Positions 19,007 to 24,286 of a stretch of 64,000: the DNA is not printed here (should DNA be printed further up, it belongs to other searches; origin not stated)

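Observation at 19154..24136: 1660-aa secreted protein with Cu-amine-oxidase-N stalk domains, a large uncharacterised catalytic-sized core and a C-terminal triple repeat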

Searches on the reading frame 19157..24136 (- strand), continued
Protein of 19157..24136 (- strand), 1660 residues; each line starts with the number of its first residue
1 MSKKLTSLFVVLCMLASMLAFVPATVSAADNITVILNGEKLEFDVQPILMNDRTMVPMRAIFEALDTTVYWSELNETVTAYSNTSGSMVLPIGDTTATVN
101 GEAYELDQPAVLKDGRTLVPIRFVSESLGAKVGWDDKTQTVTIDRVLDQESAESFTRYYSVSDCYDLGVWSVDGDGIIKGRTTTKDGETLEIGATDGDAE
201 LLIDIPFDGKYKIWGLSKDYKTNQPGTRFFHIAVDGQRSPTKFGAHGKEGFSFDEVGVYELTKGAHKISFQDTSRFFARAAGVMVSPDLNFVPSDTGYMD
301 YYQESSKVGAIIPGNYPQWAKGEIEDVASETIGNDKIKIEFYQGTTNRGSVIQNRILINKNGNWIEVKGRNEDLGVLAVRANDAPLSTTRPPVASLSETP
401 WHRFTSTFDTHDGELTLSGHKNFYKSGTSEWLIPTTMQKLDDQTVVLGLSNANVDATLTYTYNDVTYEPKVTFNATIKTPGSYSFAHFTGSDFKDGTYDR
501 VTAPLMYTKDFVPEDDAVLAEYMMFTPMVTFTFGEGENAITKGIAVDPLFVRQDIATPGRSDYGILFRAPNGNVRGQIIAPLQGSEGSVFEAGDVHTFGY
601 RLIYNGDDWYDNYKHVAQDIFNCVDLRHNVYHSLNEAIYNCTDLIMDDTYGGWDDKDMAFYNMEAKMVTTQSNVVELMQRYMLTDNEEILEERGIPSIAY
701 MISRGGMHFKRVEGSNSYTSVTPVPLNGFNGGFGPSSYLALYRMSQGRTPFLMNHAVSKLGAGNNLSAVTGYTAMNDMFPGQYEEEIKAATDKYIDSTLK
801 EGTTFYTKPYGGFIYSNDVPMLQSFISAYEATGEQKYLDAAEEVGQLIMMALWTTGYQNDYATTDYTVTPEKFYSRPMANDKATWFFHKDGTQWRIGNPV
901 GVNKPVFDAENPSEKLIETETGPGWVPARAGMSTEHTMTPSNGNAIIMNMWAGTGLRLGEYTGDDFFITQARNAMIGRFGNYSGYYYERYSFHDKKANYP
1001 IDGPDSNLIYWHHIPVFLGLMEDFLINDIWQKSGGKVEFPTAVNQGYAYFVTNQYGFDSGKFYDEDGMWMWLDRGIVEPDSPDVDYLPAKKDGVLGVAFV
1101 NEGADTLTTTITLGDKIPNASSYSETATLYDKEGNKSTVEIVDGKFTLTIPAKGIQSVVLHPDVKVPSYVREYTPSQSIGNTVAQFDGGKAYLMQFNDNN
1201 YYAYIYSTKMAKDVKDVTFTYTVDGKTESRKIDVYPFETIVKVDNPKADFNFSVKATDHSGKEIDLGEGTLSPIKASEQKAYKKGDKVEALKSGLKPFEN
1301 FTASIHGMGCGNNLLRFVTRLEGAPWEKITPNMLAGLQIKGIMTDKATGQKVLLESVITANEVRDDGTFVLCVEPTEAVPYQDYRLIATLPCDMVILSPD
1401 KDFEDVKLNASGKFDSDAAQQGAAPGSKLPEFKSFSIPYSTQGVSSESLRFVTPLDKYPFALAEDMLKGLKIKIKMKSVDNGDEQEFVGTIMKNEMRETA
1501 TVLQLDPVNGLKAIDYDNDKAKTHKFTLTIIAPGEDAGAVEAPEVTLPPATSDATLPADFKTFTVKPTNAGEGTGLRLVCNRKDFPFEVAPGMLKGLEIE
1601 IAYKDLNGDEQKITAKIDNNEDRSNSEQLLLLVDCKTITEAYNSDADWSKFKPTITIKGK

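Call 8: find_homologous_proteins(query=window:19157-24136:-)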
Query window:19157-24136:- (1660 aa): 387 proteins with E <= 0.001 among 8000 candidates; the best 120 are listed.
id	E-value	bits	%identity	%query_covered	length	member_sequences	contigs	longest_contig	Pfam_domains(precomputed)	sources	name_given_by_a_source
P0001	0.0e+0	3775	98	100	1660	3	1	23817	PF07833.17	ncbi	-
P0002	0.0e+0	3191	82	99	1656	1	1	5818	PF07833.17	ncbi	-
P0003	0.0e+0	3069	79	100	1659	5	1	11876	PF07833.17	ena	-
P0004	0.0e+0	2040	55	100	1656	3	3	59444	PF07833.17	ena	-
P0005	0.0e+0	1963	53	100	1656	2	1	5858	PF07833.17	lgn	-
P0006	0.0e+0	1896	57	90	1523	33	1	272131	PF07833.17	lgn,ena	-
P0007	0.0e+0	1873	55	92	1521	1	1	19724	PF07833.17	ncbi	-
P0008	0.0e+0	1839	51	100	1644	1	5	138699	PF07833.17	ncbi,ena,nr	ncbi:MAG: hypothetical protein IJE10_10940 [Clostridia bacterium]|nr:hypothetical protein [Clostridi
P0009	0.0e+0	1811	51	99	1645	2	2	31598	PF07833.17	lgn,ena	-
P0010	0.0e+0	1781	53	91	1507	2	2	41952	PF07833.17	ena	-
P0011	0.0e+0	1749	53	89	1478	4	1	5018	PF07833.17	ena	-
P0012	0.0e+0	1735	53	92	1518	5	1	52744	PF07833.17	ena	-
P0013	0.0e+0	1649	53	84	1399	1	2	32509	PF07833.17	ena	-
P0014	0.0e+0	1579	55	77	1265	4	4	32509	PF07833.17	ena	-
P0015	0.0e+0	1343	44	92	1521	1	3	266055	PF07833.17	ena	-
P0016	0.0e+0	1328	43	89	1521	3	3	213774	PF07833.17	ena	-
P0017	0.0e+0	1323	43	89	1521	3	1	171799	PF07833.17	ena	-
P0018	0.0e+0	1302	48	77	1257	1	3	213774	PF07833.17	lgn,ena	-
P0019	0.0e+0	1295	47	77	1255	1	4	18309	PF07833.17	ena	-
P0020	0.0e+0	1277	42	92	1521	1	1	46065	PF07833.17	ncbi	-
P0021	0.0e+0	1276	42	92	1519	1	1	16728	PF07833.17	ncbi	-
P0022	0.0e+0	1275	42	92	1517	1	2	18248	PF07833.17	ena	-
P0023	0.0e+0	1237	43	82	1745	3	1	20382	PF07833.17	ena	-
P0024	0.0e+0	1236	44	82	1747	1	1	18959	PF25275.2,PF07833.17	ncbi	-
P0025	0.0e+0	1232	56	58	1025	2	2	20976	PF07833.17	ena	-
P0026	0.0e+0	1230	43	82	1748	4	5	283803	PF07833.17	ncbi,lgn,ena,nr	ncbi:MAG: hypothetical protein IJE10_08390 [Clostridia bacterium]|nr:hypothetical protein [Clostridi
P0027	0.0e+0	1217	41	92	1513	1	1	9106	PF07833.17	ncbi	-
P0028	0.0e+0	1200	42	91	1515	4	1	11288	PF25275.2,PF07833.17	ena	-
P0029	0.0e+0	1199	40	92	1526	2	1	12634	PF07833.17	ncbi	-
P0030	0.0e+0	1195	42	82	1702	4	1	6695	PF07833.17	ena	-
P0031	0.0e+0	1177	40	90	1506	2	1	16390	PF07833.17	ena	-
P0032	0.0e+0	1174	41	82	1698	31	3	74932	PF07833.17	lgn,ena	-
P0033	0.0e+0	1168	41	82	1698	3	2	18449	PF07833.17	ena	-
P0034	0.0e+0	1167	39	92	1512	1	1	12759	PF07833.17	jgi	-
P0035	0.0e+0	1163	39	92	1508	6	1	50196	PF07833.17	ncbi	-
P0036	0.0e+0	1161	40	82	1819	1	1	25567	PF07833.17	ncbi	-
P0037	0.0e+0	1155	41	82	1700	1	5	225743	PF07833.17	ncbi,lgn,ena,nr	ncbi:MAG: hypothetical protein IJE10_04290 [Clostridia bacterium]|nr:hypothetical protein [Clostridi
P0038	0.0e+0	1149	41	81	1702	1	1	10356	PF07833.17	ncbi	-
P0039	0.0e+0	1146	39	98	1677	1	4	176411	PF07833.17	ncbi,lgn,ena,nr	ncbi:MAG: hypothetical protein IJE10_02065 [Clostridia bacterium]|nr:hypothetical protein [Clostridi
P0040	0.0e+0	1145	39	90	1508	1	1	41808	PF07833.17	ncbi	-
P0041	0.0e+0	1145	40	82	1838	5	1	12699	PF07833.17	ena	-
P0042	0.0e+0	1144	38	98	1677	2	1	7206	PF07833.17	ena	-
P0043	0.0e+0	1143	39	91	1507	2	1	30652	PF07833.17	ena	-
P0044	0.0e+0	1142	38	99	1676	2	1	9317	PF07833.17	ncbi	-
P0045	0.0e+0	1127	38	98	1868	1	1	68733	PF07833.17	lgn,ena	-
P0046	0.0e+0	1120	41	81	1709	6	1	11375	PF07833.17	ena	-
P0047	0.0e+0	1100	39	91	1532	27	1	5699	PF07833.17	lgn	-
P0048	0.0e+0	1086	40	82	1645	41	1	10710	PF07833.17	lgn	-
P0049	0.0e+0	1081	40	82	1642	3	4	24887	PF07833.17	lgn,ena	-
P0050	0.0e+0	1080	39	90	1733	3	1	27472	PF07833.17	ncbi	-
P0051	0.0e+0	1079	39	90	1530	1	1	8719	PF07833.17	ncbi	-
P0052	0.0e+0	1079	38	91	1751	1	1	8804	PF07833.17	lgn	-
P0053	0.0e+0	1073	40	82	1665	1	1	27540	PF07833.17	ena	-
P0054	0.0e+0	1070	38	90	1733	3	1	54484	PF07833.17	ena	-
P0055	0.0e+0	1067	40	82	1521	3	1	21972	PF07833.17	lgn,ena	-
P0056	0.0e+0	1066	38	91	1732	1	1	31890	PF07833.17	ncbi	-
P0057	0.0e+0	1051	37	91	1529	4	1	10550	PF07833.17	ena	-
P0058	0.0e+0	1032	39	82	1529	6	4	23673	PF07833.17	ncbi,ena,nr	ncbi:MAG: hypothetical protein IKJ55_06525 [Clostridia bacterium]|nr:hypothetical protein [Clostridi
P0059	1.9e-296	1005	38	82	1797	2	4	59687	PF07833.17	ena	-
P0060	7.0e-296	1003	37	90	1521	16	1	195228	PF07833.17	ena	-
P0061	3.0e-295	1001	36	98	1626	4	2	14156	PF07833.17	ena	-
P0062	9.9e-293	992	36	91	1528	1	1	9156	PF07833.17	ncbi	-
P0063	2.2e-288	978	36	89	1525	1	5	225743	PF25275.2,PF07833.17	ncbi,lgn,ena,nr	ncbi:MAG: hypothetical protein IJE10_04220 [Clostridia bacterium]|nr:hypothetical protein [Clostridi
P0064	3.0e-286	971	36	91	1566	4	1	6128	PF07833.17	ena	-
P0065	6.6e-286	970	34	98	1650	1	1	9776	PF07833.17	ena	-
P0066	3.5e-282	958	37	83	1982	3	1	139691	PF07833.17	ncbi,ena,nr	ncbi:MAG: hypothetical protein IJE10_10095 [Clostridia bacterium]|nr:hypothetical protein [Clostridi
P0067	4.5e-281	954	36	91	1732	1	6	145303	PF07833.17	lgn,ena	-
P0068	2.0e-280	952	36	82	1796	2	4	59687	PF25275.2,PF07944.19,PF07833.17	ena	-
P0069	6.6e-280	950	43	68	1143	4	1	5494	PF07833.17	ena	-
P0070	7.6e-280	950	35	84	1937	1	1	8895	PF07833.17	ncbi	-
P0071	2.1e-278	945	38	82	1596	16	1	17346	PF07944.19,PF07833.17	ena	-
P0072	2.1e-278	945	36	82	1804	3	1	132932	PF25275.2,PF07833.17,PF11721.15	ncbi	-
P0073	5.1e-276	937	38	75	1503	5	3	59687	PF07833.17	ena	-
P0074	1.3e-274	932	38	81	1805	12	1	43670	PF07833.17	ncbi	-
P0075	8.2e-274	930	37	82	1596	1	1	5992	PF07833.17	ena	-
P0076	9.7e-274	930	36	82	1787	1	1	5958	PF07833.17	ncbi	-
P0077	3.4e-272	924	36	83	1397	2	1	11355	PF07833.17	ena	-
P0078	1.1e-270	919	37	81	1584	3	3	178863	PF07944.19,PF07833.17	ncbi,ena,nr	ncbi:MAG: glycoside hydrolase family 127 protein [Clostridia bacterium]|nr:glycoside hydrolase famil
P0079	1.3e-269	916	37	75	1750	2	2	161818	PF07833.17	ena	-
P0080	1.3e-269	916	35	83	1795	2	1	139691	PF07833.17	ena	-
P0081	1.6e-268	912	36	82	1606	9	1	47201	PF07944.19,PF07833.17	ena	-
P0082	1.8e-268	912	37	75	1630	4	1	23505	PF07833.17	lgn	-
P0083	2.3e-268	912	37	81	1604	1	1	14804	PF07833.17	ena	-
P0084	6.5e-268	910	35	98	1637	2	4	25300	PF07833.17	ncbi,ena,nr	ncbi:MAG: copper amine oxidase N-terminal domain-containing protein [Clostridia bacterium]|nr:copper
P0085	1.1e-267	910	36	81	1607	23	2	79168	PF07944.19,PF07833.17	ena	-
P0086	5.3e-267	907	34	82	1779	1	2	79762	PF07833.17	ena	-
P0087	2.1e-265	902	36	75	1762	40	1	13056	PF25275.2,PF07833.17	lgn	-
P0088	5.2e-265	901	37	75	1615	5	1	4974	PF07833.17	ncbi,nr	ncbi:MAG: hypothetical protein IKJ55_01665, partial [Clostridia bacterium]|nr:hypothetical protein [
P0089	3.0e-264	898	34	82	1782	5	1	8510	PF07833.17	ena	-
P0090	6.1e-264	897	36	82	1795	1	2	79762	PF07833.17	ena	-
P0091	3.0e-262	891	36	89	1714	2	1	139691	PF07833.17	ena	-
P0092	1.7e-261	889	35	88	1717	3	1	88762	PF07944.19,PF07833.17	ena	-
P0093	3.3e-261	888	37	75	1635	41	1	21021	PF07833.17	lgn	-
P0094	9.3e-261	886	36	90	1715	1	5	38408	PF07833.17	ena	-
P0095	1.1e-260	886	39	75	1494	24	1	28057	PF07833.17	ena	-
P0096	6.3e-260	884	37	81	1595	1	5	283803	PF07944.19,PF07833.17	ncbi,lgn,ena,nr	ncbi:MAG: hypothetical protein IJE10_07900 [Clostridia bacterium]|nr:hypothetical protein [Clostridi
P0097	1.0e-259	883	35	89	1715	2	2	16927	PF07833.17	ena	-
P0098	7.5e-259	880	36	75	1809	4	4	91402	PF07833.17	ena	-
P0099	5.4e-258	877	34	90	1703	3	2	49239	PF07944.19,PF07833.17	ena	-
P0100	1.3e-257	876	36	75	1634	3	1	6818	PF25275.2,PF07944.19,PF07833.17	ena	-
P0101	1.6e-257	876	36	82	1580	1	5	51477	PF07833.17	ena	-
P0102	1.9e-256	872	34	90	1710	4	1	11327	PF07833.17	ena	-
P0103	2.2e-256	872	36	75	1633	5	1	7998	PF25275.2,PF07833.17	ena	-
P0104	4.0e-256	871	34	97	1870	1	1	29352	PF07833.17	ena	-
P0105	8.7e-256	870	35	81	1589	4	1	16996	PF25275.2,PF07833.17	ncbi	-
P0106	5.5e-255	867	34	82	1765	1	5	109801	PF07833.17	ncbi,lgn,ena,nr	ncbi:MAG: copper amine oxidase N-terminal domain-containing protein [Clostridia bacterium]|nr:copper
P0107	8.4e-255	867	36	81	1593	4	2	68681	PF07944.19,PF07833.17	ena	-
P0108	7.7e-254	864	36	82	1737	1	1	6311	PF07833.17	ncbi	-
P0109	4.4e-253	861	35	87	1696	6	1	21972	PF07944.19,PF07833.17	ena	-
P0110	8.4e-251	853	34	89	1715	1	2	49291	PF07833.17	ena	-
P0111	1.9e-250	852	35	81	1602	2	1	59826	PF07833.17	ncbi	-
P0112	1.5e-249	849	36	80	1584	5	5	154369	PF07833.17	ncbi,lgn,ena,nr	ncbi:MAG: hypothetical protein IJE10_09735 [Clostridia bacterium]|nr:hypothetical protein [Clostridi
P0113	2.6e-249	849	36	81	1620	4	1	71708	PF07833.17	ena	-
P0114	2.0e-248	846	34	82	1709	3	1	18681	PF07833.17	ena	-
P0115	2.7e-248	845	36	77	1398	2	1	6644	PF25275.2,PF07833.17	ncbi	-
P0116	6.3e-248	844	35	75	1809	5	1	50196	PF25275.2,PF07833.17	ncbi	-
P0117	8.9e-246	837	36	81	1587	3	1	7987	PF07833.17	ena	-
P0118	4.1e-239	815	33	90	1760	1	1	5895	PF07833.17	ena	-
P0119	8.1e-239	814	35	75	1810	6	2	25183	PF07944.19,PF07833.17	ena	-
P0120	3.3e-235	802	34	75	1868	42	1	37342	PF07833.17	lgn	-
